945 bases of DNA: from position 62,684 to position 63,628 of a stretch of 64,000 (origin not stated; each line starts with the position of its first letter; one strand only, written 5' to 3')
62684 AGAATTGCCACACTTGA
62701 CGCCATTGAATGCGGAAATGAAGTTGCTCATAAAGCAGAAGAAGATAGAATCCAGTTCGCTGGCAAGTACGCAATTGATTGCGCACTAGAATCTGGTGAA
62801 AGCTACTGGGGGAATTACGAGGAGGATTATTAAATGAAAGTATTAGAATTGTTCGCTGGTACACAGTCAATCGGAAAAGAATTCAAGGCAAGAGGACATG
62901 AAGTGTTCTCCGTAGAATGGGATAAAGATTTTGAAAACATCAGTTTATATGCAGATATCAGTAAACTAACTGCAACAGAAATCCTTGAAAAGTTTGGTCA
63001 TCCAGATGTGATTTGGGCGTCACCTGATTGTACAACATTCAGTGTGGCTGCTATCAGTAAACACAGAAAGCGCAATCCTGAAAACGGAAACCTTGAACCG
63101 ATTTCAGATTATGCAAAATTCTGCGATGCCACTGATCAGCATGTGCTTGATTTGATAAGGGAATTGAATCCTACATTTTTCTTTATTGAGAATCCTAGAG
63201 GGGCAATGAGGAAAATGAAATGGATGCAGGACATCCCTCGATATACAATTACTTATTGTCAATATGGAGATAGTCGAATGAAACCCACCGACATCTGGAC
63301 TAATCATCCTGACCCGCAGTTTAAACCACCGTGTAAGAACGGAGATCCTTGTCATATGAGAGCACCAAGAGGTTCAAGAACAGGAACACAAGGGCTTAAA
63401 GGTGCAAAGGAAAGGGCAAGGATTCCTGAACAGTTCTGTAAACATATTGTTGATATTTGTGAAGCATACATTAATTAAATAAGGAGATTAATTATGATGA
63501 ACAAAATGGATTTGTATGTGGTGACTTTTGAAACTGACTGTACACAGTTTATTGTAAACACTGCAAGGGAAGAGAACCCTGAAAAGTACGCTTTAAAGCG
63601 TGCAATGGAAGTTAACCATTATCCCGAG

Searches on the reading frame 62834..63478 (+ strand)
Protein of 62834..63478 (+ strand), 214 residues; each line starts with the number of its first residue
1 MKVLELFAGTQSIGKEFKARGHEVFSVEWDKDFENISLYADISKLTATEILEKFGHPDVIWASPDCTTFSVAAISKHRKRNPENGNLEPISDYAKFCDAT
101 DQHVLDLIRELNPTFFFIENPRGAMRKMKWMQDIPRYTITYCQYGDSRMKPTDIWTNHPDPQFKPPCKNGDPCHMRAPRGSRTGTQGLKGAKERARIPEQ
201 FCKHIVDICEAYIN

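Call 43: search_protein_families(library=pfam, proteins=[window:62834-63478:+], max_evalue=0.001)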
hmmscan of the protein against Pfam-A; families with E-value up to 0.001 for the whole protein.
window:62834-63478:+ (214 aa): 1 family
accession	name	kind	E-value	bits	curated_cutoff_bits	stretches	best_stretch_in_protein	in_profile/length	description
PF00145.23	DNA_methylase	-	7.5e-07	29.3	22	1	1-127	1-117/324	C-5 cytosine-specific DNA methylase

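Call 52: find_related_loci(query=window:62834-63478:+, collection=viral_contigs, flank=10000)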
Query window:62834-63478:+ (214 aa) in viral_contigs; peptide patterns used: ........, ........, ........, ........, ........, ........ (x = any residue, [..] = any of these).
98 stretches matched a pattern; 97 encode a relative of the query (tblastn E <= 1e-3); the best 80 are kept; 80 distinct loci.
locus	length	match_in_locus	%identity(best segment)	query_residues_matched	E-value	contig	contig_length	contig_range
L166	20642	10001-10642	98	1-214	8e-147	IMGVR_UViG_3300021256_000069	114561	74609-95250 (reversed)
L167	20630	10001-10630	81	1-210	7e-124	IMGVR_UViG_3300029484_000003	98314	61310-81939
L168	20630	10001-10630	81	1-210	7e-124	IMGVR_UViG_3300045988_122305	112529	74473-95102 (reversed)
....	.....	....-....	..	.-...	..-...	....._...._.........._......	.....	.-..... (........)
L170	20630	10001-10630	81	1-210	7e-124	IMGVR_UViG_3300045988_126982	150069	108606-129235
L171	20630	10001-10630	81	1-210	7e-124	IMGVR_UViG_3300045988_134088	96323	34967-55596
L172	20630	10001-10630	80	1-210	6e-124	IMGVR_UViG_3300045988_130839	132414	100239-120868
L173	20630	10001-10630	81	1-210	6e-124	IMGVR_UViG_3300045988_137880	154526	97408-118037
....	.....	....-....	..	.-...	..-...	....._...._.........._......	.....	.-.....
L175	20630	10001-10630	81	1-210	7e-124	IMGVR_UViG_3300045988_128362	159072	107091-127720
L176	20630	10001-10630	81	1-210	7e-124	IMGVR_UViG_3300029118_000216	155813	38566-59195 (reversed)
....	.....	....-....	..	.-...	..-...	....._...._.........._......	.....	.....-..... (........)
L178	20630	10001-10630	81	1-210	7e-124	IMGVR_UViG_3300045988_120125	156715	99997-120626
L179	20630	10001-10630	81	1-210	1e-123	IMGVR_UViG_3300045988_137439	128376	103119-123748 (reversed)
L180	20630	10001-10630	80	1-210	7e-123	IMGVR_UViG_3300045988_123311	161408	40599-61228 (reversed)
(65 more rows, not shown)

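Call 54: find_encoding_contigs(protein=window:62834-63478:+, flank=10000, max_places=3)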
Protein window:62834-63478:+ (214 aa): 3 contigs read that carry it; 2 places shown.
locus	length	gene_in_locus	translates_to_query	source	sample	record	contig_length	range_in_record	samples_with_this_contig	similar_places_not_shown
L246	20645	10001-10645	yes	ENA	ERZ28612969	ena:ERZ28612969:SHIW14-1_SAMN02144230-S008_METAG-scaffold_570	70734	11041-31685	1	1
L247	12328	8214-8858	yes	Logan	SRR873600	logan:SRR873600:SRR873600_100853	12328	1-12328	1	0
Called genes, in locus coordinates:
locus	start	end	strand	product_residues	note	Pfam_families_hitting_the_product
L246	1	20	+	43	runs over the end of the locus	-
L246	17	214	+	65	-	-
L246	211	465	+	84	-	-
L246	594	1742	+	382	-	PF06067:DUF932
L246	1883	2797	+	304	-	PF20188:DUF6551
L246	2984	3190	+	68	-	-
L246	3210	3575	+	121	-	-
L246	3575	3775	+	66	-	-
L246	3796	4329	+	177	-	-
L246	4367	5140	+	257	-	-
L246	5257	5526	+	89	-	-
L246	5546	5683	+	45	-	-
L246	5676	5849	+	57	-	-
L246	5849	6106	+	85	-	-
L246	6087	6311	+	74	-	-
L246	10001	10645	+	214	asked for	PF00145:DNA_methylase (weak)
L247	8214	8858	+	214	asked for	PF00145:DNA_methylase (weak)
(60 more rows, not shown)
